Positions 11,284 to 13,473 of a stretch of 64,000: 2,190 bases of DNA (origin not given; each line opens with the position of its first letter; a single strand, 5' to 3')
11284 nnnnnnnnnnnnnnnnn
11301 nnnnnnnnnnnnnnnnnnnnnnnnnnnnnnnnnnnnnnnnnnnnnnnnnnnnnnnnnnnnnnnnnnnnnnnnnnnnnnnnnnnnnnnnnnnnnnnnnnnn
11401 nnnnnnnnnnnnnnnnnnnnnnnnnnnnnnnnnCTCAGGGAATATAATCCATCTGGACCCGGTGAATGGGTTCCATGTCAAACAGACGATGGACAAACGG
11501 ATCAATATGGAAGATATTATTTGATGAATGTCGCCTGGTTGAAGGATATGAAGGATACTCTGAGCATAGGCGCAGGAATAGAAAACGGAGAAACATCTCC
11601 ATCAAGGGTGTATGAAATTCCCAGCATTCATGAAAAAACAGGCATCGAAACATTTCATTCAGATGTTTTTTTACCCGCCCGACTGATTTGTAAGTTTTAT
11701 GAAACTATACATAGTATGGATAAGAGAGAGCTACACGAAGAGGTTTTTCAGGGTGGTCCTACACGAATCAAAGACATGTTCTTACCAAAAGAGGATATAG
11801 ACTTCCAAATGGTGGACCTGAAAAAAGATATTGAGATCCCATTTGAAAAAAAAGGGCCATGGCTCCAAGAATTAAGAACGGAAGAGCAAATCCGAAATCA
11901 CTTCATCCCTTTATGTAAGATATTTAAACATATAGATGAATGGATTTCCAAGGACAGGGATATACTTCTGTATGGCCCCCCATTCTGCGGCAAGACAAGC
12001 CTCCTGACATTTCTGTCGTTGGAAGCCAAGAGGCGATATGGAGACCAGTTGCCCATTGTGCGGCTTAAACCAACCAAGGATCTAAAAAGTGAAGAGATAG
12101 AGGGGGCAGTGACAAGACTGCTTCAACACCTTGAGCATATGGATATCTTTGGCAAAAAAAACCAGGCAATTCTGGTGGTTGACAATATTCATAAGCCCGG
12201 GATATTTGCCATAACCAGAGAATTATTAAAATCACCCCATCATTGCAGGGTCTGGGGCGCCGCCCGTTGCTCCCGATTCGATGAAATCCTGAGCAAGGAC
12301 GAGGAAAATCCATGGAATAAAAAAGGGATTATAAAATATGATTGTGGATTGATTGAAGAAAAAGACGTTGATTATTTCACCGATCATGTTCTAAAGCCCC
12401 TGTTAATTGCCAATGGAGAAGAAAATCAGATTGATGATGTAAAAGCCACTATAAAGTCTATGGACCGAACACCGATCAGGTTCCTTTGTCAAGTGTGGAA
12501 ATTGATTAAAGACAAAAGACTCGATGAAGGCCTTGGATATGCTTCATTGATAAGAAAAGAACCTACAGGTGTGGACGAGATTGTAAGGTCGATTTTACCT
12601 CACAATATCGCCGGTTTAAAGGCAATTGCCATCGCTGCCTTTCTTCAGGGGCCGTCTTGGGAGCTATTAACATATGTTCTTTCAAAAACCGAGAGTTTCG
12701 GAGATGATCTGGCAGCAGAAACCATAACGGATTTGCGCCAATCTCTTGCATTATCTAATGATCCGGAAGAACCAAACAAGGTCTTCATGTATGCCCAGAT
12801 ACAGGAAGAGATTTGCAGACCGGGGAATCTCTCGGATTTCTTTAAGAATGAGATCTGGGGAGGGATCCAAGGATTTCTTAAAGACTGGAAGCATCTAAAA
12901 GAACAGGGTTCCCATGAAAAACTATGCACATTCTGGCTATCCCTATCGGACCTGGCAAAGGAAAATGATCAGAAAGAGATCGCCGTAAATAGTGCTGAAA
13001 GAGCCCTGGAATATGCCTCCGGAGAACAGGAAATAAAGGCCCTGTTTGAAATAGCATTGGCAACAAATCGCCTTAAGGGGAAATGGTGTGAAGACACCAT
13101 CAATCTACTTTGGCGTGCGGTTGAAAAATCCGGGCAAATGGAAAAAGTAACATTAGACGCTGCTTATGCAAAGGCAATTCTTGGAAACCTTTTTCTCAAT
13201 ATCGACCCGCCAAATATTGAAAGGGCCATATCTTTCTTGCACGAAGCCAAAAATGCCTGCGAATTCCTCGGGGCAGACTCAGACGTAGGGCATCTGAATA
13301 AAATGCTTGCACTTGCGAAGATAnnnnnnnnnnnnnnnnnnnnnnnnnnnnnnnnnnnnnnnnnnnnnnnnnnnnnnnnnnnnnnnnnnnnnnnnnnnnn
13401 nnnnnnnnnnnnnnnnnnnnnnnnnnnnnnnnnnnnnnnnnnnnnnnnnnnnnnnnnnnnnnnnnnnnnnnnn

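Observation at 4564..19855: A ~15.3-kb accessory block interrupts a conserved purB-purC-purS-purQ-purL-purF gene order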

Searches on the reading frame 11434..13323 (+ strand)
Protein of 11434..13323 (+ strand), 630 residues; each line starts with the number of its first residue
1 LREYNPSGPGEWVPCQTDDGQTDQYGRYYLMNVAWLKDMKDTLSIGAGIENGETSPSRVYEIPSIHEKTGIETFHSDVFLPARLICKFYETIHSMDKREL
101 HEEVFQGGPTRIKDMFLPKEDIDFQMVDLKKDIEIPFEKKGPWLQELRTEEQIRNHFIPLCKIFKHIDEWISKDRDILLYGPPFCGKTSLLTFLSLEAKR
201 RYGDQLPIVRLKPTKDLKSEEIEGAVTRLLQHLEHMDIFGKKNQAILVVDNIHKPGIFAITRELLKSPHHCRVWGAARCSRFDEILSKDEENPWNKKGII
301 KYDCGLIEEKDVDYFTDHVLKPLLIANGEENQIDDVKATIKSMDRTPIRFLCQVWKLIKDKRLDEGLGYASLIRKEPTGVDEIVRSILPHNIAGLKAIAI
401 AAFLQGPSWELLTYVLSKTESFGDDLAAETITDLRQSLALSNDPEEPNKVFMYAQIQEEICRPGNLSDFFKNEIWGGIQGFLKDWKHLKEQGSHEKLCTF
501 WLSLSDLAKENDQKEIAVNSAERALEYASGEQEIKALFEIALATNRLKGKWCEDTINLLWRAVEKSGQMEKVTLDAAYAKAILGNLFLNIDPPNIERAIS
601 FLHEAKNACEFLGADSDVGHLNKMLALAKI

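Call 52: search_protein_families(library=pfam, proteins=[window:11434-13323:+], max_evalue=5)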
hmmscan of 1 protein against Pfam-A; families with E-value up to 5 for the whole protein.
window:11434-13323:+ (630 aa): 6 families
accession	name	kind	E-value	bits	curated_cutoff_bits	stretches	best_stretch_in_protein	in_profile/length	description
PF00004.35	AAA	-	0.00011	23.1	21.2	1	177-254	1-68/131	ATPase family associated with various cellular activities (AAA)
PF01695.23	IstB_IS21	-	0.0019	18.2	24.1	1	169-238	87-156/238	IstB-like ATP binding protein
PF13481.12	AAA_25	-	0.041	13.9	27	1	167-198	26-57/195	AAA domain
PF03215.21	Rad17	-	0.058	13.8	23.8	1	174-239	45-109/186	Rad17 P-loop domain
PF13429.12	TPR_15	-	0.07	13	26.2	1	475-536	126-184/280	Tetratricopeptide repeat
PF14496.11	NEL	-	0.1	12.4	24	1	483-572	15-101/223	C-terminal novel E3 ligase, LRR-interacting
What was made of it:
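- On Antiviral STAND (Avs / NLR-like): Only weak generic AAA hits were found (call 52).
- Closest known: Bacterial NLR-like STAND proteins. Different: No Pfam STAND family reaches significance in the NTPase region (call 52).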

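Call 76: predict_structure(alignment_id=A1)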
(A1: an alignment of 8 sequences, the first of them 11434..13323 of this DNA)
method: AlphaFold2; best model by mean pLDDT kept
length: 630 residues; sequences in the alignment: 8
mean_pLDDT: 64.2   pTM: 0.41
mean pLDDT of the five models: 64.2, 63.0, 61.8, 59.0, 57.7
residues with pLDDT >= 90: 68; 70-90: 198; 50-70: 212; < 50: 152
segments of 3 or more residues with pLDDT < 50: 36-81, 107-111, 117-120, 130-163, 184-189, 297-307, 345-349, 373-391, 438-456
pLDDT, mean of each block of 10 residues (from residue 1): 66 71 67 52 33 28 26 34 53 57 50 50 66 39 36 42 53 69 49 63 72 66 76 70 71 74 71 55 60 54 47 57 63 70 52 55 58 42 33 65 76 81 74 57 36 47 62 86 72 80 90 91 90 93 90 91 89 89 89 88 92 83 85
secondary structure, 60 per line:
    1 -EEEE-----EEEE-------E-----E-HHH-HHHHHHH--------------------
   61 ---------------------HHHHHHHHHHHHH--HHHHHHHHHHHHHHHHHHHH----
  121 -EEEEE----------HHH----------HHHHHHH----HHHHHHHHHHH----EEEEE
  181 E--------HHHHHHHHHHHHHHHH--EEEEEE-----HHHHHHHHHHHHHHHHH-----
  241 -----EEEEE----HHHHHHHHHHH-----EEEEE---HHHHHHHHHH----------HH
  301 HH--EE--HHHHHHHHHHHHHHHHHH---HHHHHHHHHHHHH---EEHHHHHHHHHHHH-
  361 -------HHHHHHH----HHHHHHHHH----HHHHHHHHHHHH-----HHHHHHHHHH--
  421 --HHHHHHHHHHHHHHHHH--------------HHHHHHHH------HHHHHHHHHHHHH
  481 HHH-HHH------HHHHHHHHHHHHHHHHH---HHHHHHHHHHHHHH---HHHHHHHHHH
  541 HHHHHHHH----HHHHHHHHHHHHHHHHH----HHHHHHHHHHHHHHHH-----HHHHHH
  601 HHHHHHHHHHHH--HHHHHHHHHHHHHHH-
elements in order: E2-5 E11-14 H34-40 H82-94 H97-116 E122-126 H150-156 H161-171 E176-181 H190-205 E208-213 H219-235 E246-250 H255-265 E271-275 H279-288 H299-302 H309-326 H330-342 H348-359 H368-374 H379-387 H392-403 H409-418 H423-439 H454-461 H468-483 H494-510 H514-527 H531-548 H553-569 H574-589 H595-612 H615-629

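Call 78: fold_search(model_id=the predicted structure, library=pdb)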
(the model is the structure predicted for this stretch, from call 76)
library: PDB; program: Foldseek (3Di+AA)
matches with E <= 10: 1058; with E <= 0.001: 1
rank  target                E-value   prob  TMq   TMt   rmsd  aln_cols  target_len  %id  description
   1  9jap_A                2.5e-05  1.00  0.18  0.15  27.2       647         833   12  Helical structure of EfAvs5(SIR2-STAND) (released 2025-03-19)
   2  7aie_A                3.8e-03  1.00  0.20  0.52   5.7       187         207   18  Crystal structure of a truncated form of the KLC1-TPR domain ([A1-B5] fragment) - Monoclinic crystal form (released 2021-10-06)
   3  8a3t_D                4.5e-03  0.97  0.18  0.20  23.4       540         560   10  S. cerevisiae APC/C-Cdh1 complex (released 2022-08-31)
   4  9zjv_A                5.6e-03  0.96  0.21  0.14  16.3       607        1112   12  Human sterile alpha motif domain-containing protein 9 (SAMD9), asymmetric dimer "wing" shape (released 2026-02-25)
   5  8a3t_P                5.8e-03  0.94  0.19  0.21  26.6       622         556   10  S. cerevisiae APC/C-Cdh1 complex (released 2022-08-31)
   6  9rtt_Q                7.9e-03  1.00  0.21  0.16  20.4       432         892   12  Activated Elongation Complex with IWS1 and ELOF1 (released 2025-09-03)
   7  9nc9_R                9.4e-03  0.85  0.17  0.14  22.6       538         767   11  Helical assembly of AVAST5 filament (released 2026-02-18)
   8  3gw4_B                1.0e-02  1.00  0.20  0.56   7.9       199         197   14  Crystal structure of uncharacterized protein from Deinococcus radiodurans. Northeast Structural Genomics Consortium Ta (released 2009-04-21)
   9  9nc9_L                1.0e-02  0.82  0.15  0.13  22.1       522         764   14  Helical assembly of AVAST5 filament (released 2026-02-18)
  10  7ai4_B                1.1e-02  1.00  0.19  0.44  11.8       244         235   16  Crystal structure of the KLC1-TPR domain truncated from its nonTPR region ([A1-B6]-Delta-nonTPR fragment) (released 2021-10-06)
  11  5dbk_A                1.1e-02  0.99  0.16  0.26  19.7       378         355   10  apo form of the quorum sensor NprR from B. thuringiensis (released 2016-07-13)
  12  6t46_E                1.1e-02  1.00  0.18  0.29  12.5       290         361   12  Structure of the Rap conjugation gene regulator of the plasmid pLS20 in complex with the Phr* peptide (released 2020-06-24)
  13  6vbu_8                1.2e-02  1.00  0.19  0.24  19.1       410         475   14  Structure of the bovine BBSome complex (released 2020-01-29)
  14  5dbk_B                1.2e-02  0.99  0.18  0.30  20.6       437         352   11  apo form of the quorum sensor NprR from B. thuringiensis (released 2016-07-13)
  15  5oj8                  1.5e-02  1.00  0.21  0.55   6.7       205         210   18  Crystal structure of the KLC1-TPR domain ([A1-B5] fragment) (released 2017-10-11)
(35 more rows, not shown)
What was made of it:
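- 10534..17475 (+): Giant 2313-aa protein. It has an N-terminal metallophosphoesterase, a P-loop NTPase (Walker A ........) and about 27 repeats of a 42-aa TPR-like unit (13447-16887). It converges on purC. A low-confidence model (pLDDT 64) best matches the Avs5 STAND protein (calls 76, 78).
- On Antiviral STAND (Avs / NLR-like): Foldseek's top hit is Avs5 at E 2.5e-5, but TM is 0.18 on a model with pLDDT 64 (calls 76, 78).
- Closest known: Bacterial NLR-like STAND proteins. Same: The best fold match is Avs5 (call 78).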
